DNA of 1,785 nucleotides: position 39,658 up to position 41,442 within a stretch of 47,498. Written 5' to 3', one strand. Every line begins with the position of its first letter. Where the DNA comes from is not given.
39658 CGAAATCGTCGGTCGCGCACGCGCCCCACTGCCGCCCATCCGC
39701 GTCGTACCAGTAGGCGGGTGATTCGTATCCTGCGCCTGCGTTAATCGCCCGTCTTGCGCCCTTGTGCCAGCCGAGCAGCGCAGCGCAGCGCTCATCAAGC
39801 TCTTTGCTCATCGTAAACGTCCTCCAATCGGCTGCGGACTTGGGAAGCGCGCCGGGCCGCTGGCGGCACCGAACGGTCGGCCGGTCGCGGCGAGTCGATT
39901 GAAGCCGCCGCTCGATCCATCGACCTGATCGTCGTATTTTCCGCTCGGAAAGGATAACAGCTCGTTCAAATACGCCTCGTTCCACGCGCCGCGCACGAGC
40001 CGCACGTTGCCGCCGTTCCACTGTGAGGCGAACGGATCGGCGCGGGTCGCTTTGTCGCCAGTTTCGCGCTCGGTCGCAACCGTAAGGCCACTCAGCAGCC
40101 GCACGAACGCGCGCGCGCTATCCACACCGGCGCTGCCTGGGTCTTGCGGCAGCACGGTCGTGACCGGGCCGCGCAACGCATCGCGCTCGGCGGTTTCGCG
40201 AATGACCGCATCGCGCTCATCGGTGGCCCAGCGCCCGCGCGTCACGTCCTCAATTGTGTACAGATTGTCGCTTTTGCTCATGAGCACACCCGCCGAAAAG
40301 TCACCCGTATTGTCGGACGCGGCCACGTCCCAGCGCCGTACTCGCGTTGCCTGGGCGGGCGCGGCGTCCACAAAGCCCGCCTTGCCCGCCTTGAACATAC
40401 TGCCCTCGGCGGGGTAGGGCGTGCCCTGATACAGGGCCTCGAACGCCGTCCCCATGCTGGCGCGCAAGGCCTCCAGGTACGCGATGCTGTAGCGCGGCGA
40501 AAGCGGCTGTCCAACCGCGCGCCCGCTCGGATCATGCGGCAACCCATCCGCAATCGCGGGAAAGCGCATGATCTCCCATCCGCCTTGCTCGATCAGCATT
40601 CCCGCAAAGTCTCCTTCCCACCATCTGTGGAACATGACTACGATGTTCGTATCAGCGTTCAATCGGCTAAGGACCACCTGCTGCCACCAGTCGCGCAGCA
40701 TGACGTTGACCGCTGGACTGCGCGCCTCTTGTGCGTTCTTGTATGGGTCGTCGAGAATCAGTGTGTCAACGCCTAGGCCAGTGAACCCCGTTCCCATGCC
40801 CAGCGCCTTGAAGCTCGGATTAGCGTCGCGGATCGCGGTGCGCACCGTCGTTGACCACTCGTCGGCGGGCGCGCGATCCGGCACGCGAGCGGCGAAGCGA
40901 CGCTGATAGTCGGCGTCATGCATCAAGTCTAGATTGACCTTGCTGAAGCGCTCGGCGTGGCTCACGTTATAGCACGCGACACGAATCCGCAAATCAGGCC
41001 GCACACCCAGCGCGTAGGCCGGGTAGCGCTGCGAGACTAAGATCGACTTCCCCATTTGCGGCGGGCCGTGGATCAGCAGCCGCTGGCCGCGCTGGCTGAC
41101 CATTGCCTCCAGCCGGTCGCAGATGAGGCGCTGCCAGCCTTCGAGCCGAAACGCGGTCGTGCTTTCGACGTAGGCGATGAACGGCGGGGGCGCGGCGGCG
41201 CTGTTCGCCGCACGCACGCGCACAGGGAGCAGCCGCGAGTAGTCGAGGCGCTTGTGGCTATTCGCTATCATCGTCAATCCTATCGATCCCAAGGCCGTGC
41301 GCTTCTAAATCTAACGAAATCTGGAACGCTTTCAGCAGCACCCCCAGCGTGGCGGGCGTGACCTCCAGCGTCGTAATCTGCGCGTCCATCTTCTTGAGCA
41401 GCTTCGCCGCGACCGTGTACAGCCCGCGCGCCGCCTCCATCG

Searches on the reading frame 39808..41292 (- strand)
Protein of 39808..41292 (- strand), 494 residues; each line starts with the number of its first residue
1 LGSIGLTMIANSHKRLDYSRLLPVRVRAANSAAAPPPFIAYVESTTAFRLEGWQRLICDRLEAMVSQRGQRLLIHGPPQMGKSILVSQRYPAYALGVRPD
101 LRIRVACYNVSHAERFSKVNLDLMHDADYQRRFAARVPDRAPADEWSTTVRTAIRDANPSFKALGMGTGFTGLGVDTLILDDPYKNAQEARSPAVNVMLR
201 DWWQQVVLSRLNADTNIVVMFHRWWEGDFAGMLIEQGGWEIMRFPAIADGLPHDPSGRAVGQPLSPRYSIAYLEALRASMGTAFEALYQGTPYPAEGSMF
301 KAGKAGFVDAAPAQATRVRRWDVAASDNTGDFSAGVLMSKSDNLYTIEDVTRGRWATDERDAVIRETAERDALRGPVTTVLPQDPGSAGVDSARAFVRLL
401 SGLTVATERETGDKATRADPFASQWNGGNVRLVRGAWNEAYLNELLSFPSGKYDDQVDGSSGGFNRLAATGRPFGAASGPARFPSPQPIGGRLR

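Call 67: search_dna_similar(query=window:39808-41292:-, collection=phages, mode=protein, max_rows=12)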
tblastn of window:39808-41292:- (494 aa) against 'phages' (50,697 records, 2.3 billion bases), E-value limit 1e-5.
Records with a match: 2227; places in all: 2228; records where one place covers at least 80% of the query: 417.
Best place of each record, by identity: <60% 2227.
By first word of the organism name: Mycobacterium 493; Microbacterium 273; Escherichia 228; Pseudomonas 204; Gordonia 181; Vibrio 89; Salmonella 79; Acinetobacter 70; Klebsiella 42; Brucella 41; and 94 more.
By host as written in the record: Mycobacterium smegmatis mc2 155 345; - 172; Gordonia terrae 3612 129; Microbacterium foliorum NRRL B-24224 SEA 111; Microbacterium foliorum NRRL B-24224 104; Mycobacterium smegmatis mc#155 83; Pseudomonas aeruginosa 73; Escherichia coli 71; and 450 more.
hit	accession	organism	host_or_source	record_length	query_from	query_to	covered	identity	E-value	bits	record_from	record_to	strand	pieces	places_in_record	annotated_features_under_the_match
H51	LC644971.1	Acetobacter phage phiAO1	Acetobacter orleanensis NBRC 3170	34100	3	467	94%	36.8%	2e-69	246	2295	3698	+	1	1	phage Terminase protein | hypothetical protein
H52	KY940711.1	Bradyrhizobium phage BDU-MI-1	Bradyrhizobium diazoefficiens USDA110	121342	53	467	84%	37.0%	9e-63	227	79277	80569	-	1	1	terminase large subunit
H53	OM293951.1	Bordetella phage vB_BaM-IFTN2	Bordetella avium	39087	54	491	89%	34.9%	5e-59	216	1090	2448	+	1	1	terminase large subunit | portal protein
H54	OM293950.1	Bordetella phage vB_BaM-IFTN1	Bordetella avium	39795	54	491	89%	34.9%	5e-59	216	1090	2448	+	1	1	terminase large subunit | portal protein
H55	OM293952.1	Bordetella phage vB_BaM-IFTN3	Bordetella avium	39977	54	491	89%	34.9%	5e-59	216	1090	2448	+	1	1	terminase large subunit | portal protein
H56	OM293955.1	Bordetella phage vB_BaM-IFTN6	Bordetella avium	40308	54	491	89%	34.9%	5e-59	216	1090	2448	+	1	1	terminase large subunit | portal protein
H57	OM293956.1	Bordetella phage vB_BaM-IFTN7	Bordetella avium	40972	54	491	89%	34.9%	5e-59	216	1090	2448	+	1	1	terminase large subunit | portal protein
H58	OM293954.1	Bordetella phage vB_BaM-IFTN5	Bordetella avium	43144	54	491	89%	34.9%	5e-59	216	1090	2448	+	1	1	terminase large subunit | portal protein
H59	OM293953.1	Bordetella phage vB_BaM-IFTN4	Bordetella avium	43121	54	491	89%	34.9%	9e-59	215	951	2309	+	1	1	terminase large subunit | portal protein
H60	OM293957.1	Bordetella phage vB_BaM-IFTN8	Bordetella avium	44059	54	491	89%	34.9%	1e-58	215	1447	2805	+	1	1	terminase large subunit | portal protein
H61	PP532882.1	Acinetobacter phage Abau_Attikon1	Acinetobacter baumannii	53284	50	482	88%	34.4%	3e-57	211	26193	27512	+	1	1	terminase large subunit | hypothetical protein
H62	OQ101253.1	Acinetobacter phage Aclw_9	Acinetobacter baumannii 703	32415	50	482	88%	33.7%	9e-58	213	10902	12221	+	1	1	record has no annotation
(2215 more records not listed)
